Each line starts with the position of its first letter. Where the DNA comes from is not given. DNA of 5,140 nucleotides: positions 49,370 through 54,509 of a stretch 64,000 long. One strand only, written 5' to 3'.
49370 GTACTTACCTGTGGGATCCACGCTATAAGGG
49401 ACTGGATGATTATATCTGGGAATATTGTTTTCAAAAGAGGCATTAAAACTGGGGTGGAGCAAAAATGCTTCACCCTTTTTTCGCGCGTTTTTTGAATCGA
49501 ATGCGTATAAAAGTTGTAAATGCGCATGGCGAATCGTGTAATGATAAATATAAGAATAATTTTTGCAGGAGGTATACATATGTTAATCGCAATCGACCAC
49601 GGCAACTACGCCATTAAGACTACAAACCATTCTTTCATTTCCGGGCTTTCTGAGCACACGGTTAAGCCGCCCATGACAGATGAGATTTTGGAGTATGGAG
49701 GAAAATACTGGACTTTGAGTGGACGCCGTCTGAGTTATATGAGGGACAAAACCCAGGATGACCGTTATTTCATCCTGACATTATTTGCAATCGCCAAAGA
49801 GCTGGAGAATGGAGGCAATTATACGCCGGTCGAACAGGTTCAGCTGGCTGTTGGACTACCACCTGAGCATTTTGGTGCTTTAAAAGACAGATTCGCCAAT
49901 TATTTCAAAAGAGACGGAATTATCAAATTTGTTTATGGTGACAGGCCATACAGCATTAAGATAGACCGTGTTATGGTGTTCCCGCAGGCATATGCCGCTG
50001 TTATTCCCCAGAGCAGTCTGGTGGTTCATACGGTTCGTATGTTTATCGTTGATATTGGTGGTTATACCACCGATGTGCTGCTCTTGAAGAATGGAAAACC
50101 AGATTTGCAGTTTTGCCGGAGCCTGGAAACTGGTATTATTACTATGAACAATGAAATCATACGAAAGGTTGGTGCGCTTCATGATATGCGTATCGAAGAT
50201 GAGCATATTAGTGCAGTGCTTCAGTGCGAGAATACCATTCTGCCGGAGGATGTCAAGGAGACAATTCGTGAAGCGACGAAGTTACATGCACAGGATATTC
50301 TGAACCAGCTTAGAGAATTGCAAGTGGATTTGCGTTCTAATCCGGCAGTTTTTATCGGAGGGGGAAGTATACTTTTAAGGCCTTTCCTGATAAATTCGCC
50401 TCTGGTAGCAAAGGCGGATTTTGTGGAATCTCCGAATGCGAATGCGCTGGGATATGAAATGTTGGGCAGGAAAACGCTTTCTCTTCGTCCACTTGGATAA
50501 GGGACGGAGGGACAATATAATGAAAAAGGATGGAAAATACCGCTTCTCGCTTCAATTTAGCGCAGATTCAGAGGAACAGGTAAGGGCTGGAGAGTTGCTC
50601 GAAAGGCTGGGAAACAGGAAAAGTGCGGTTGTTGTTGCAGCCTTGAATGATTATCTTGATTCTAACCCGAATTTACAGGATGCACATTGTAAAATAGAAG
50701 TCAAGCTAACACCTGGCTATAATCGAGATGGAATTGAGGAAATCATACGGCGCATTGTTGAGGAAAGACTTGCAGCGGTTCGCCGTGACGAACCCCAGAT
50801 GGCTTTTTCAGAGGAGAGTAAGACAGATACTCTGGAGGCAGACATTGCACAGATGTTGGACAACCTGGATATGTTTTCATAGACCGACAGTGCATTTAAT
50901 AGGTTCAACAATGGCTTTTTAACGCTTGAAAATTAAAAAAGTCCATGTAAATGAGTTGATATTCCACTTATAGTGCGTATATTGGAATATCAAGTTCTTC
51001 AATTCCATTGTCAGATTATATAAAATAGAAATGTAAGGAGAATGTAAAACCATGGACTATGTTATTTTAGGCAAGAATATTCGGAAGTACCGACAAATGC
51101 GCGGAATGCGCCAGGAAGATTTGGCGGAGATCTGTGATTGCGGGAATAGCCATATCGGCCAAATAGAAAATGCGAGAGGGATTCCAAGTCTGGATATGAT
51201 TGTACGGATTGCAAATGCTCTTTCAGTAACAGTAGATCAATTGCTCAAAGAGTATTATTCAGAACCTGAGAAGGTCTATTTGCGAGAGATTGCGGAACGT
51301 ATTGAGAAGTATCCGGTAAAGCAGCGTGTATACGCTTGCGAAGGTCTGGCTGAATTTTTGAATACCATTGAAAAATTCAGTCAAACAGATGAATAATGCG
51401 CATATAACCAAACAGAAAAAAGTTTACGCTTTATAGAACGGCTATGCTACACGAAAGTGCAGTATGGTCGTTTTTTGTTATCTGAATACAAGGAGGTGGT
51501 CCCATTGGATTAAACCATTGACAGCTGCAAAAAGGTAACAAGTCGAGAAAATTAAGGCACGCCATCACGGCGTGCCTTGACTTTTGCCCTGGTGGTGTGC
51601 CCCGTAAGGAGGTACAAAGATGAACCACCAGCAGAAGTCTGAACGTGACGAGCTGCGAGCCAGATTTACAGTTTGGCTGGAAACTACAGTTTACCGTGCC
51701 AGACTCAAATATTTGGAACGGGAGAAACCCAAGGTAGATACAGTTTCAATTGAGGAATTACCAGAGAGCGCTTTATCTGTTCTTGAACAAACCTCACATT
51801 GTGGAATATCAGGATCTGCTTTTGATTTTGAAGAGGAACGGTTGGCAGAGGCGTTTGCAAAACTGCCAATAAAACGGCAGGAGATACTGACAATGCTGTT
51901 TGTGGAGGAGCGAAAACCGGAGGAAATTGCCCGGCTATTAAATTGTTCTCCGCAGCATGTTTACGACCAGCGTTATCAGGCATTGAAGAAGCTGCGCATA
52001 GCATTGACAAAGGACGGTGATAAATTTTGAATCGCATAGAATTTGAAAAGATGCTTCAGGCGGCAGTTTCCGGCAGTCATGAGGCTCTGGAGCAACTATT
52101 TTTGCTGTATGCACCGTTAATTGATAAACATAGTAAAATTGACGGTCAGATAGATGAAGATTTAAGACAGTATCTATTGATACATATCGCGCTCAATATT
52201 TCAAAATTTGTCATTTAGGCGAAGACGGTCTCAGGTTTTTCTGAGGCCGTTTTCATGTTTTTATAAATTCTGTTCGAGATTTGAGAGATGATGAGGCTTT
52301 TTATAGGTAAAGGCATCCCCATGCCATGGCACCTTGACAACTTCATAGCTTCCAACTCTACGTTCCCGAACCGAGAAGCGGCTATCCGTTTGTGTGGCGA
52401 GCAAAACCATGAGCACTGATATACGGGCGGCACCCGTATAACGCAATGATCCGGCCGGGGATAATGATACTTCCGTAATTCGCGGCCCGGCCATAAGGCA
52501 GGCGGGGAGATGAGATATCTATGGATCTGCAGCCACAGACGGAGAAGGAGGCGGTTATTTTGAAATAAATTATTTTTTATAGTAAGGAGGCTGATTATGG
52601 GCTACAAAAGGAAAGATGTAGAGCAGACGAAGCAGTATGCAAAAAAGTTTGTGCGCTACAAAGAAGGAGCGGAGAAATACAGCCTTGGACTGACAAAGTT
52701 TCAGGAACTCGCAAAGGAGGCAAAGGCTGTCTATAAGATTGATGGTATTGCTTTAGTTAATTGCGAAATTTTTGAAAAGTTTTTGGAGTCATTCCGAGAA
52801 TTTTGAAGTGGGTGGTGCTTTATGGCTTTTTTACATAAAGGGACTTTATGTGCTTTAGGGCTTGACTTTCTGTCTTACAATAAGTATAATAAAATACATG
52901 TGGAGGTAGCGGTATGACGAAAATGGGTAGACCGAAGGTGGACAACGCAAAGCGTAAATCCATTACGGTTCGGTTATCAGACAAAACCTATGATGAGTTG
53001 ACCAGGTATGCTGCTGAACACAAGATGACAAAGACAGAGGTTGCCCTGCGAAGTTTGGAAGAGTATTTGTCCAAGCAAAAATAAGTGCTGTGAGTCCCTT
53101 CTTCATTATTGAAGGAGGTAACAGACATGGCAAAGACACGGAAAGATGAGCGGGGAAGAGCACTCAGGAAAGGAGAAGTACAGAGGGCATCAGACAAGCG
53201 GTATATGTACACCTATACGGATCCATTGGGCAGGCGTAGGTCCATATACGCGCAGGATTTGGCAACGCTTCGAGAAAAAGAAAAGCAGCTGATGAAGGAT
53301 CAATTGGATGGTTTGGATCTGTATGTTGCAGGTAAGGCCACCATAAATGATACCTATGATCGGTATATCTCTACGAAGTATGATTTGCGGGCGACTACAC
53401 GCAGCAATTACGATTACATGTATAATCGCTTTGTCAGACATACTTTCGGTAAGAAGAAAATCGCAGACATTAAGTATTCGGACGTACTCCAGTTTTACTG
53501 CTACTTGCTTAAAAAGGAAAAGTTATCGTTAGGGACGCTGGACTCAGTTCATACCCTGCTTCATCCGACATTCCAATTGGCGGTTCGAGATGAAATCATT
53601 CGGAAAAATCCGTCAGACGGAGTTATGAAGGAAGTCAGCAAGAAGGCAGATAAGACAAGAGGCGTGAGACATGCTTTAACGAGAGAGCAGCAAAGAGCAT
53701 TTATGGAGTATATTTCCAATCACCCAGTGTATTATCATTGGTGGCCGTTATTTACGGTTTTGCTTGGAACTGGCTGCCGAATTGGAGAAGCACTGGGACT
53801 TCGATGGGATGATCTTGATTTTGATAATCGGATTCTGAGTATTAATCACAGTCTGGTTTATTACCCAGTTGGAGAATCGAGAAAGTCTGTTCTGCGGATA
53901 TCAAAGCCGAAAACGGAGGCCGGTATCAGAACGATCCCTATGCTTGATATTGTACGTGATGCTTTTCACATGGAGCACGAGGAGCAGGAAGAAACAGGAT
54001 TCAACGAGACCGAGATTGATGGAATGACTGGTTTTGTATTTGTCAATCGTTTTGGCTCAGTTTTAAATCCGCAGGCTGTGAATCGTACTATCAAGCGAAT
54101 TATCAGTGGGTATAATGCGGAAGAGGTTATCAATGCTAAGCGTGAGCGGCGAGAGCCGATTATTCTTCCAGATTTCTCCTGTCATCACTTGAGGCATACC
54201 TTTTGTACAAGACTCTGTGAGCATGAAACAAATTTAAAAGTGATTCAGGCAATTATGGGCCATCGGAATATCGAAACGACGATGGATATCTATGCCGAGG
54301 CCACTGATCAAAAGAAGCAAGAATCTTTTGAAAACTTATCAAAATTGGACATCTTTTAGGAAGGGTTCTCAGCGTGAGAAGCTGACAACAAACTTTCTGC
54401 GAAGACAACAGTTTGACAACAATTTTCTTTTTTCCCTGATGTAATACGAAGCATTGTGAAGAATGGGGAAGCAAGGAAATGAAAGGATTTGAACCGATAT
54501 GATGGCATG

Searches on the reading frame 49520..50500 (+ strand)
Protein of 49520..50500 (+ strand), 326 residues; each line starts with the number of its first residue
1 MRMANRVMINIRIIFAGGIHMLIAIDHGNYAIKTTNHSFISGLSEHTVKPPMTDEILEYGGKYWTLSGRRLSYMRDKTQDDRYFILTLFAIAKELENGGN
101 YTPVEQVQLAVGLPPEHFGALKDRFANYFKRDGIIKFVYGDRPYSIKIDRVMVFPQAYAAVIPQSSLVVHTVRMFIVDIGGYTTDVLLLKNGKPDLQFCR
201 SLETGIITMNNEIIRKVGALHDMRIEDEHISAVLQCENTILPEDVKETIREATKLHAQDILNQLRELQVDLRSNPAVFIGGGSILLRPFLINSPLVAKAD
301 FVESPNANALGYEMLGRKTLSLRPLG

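Call 17: search_protein_families(library=pfam, proteins=[window:49520-50500:+], max_evalue=0.001)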
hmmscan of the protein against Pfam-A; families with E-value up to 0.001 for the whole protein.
window:49520-50500:+ (326 aa): 4 families
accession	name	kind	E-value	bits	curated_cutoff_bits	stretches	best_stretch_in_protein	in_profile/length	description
PF17989.7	ALP_N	-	8.1e-12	46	26.3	1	24-158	1-147/148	Actin like proteins N terminal domain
PF21522.3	MreB-like_C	-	2.9e-11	44.4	27.8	1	176-290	1-121/123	Archaeal actin homologue MreB-like, C-terminal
PF22128.2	Alp7A_like_C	-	9.4e-05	22.7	22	0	174-193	2-21/156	Alp7A C-terminal domain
PF06723.19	MreB_Mbl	-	0.00067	19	27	0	150-228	123-199/327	MreB/Mbl protein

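Call 62: search_protein_families(library=phrogs, proteins=[window:49520-50500:+], max_evalue=0.01)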
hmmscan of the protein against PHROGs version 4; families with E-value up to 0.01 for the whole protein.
window:49520-50500:+ (326 aa): 1 family
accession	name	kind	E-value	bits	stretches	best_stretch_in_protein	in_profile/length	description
phrog_691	-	DNA, RNA and nucleotide metabolism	5.4e-35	122.1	1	21-317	4-323/329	partition protein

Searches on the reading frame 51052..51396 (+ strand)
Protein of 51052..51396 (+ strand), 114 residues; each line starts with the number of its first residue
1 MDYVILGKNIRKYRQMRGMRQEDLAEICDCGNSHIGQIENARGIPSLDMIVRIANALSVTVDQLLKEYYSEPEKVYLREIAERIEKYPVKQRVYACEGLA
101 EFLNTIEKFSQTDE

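Call 56: search_protein_families(library=pfam, proteins=[window:51052-51396:+], max_evalue=0.1)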
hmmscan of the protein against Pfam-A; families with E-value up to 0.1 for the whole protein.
window:51052-51396:+ (114 aa): 6 families
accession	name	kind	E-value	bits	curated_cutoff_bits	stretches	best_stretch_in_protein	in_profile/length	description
PF01381.28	HTH_3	-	2.4e-14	53.5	23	1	10-64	1-55/55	Helix-turn-helix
PF13560.12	HTH_31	-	1.5e-10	41.7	27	1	6-63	2-60/64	Helix-turn-helix domain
PF12844.13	HTH_19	-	5.7e-08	33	30.2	1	7-69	1-63/64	Helix-turn-helix domain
PF13443.12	HTH_26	-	0.00012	22.7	22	1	9-66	1-59/63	Cro/C1-type HTH DNA-binding domain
PF22912.2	zf-DPOE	-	0.015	15.8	21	1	18-57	12-51/58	Zinc finger domain of DNA polymerase-epsilon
PF24655.1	DUF7645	-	0.039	14.4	27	0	46-75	27-56/62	Domain of unknown function (DUF7645)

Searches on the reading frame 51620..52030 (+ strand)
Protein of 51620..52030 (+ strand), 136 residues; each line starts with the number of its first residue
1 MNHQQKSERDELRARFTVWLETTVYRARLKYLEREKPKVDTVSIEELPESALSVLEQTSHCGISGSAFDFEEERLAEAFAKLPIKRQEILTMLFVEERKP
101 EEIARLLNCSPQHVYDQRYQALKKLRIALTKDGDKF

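Call 46: search_protein_families(library=pfam, proteins=[window:51620-52030:+], max_evalue=1)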
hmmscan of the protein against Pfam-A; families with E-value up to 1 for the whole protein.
window:51620-52030:+ (136 aa): 7 families
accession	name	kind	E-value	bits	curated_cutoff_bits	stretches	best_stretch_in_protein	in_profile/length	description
PF08281.18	Sigma70_r4_2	-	7.9e-11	41.9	25.7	1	73-125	2-54/54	Sigma-70, region 4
PF04545.22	Sigma70_r4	-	1.9e-05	24.5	24.1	1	78-126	1-49/50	Sigma-70, region 4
PF13384.12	HTH_23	-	0.0018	18.5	24.6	1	98-117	18-37/50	Homeodomain-like domain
PF13551.12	HTH_29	-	0.0037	17.8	28.1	1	96-117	10-32/64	Winged helix-turn helix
PF12728.13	HTH_17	-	0.036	14.8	27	1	100-118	4-22/51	Helix-turn-helix domain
PF21476.4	PF0610-like_N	-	0.055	14.1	33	1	86-116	3-33/50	PF0610-like, N-terminal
PF07374.17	DUF1492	-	0.081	13.5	21.5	1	84-125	58-99/100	Protein of unknown function (DUF1492)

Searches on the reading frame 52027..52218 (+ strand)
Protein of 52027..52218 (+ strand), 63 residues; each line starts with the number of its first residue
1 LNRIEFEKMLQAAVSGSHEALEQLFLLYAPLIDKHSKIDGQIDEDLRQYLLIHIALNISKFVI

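Call 46: search_protein_families(library=pfam, proteins=[window:52027-52218:+], max_evalue=1)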
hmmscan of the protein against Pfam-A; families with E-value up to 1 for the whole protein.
window:52027-52218:+ (63 aa): 1 family
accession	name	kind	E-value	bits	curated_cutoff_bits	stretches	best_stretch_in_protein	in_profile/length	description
PF12645.13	HTH_16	-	1.7e-13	50.9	22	1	9-61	3-64/65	Helix-turn-helix domain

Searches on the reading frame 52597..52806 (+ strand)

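Call 46: search_protein_families(library=pfam, proteins=[window:52597-52806:+], max_evalue=1)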
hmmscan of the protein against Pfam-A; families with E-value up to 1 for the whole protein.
window:52597-52806:+ (69 aa): 2 families
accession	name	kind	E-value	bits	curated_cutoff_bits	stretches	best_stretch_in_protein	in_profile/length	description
PF20063.5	DUF6462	-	1.2e-26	93.1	27.1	1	16-66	1-51/51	Family of unknown function (DUF6462)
PF09035.16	Tn916-Xis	-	0.22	12.2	22.9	1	16-64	13-64/69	Excisionase from transposon Tn916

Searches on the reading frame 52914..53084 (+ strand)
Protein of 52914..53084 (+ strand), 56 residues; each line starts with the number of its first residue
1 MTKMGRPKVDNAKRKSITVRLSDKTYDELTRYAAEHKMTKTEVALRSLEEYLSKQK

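Call 56: search_protein_families(library=pfam, proteins=[window:52914-53084:+], max_evalue=0.1)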
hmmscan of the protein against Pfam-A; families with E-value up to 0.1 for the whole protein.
window:52914-53084:+ (56 aa): 5 families
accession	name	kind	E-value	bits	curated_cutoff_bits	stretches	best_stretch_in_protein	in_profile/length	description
PF16777.11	RHH_7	-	0.0041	17.9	27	1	3-36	18-53/74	Transcriptional regulator, RHH-like, CopG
PF19807.5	DUF6290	-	0.0053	17.4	27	1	16-51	3-38/72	Family of unknown function (DUF6290)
PF00668.25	Condensation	-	0.0066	15.6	30.6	1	6-54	217-265/456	Condensation domain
PF19562.4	DUF6084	-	0.034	14.1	25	1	18-48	174-204/213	Family of unknown function (DUF6084)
PF21983.2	NikA-like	-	0.079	13.6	27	1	13-42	3-32/72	Mobilization protein NikA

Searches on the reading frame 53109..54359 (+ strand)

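Call 17: search_protein_families(library=pfam, proteins=[window:53109-54359:+], max_evalue=0.001)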
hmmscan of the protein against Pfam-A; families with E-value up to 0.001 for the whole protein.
window:53109-54359:+ (416 aa): 6 families
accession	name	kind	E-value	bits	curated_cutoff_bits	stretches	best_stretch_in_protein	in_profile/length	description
PF00589.27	Phage_integrase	-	4.4e-30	105.1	27.1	1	190-401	3-171/172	Phage integrase family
PF02920.21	Integrase_DNA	-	1.2e-19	70.4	27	1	7-65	1-70/70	DNA binding domain of tn916 integrase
PF13102.12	Phage_int_SAM_5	-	4.1e-06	27.5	22.3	1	80-168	3-92/98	Phage integrase SAM-like domain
PF14659.12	Phage_int_SAM_3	-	5.8e-05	23.7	22.6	1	78-133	1-57/58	Phage integrase, N-terminal SAM-like domain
PF13495.12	Phage_int_SAM_4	-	0.00041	21.1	27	0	92-159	13-79/85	Phage integrase, N-terminal SAM-like domain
PF16795.10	Phage_integr_3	-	0.00072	19.9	27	0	323-400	80-149/161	Archaeal phage integrase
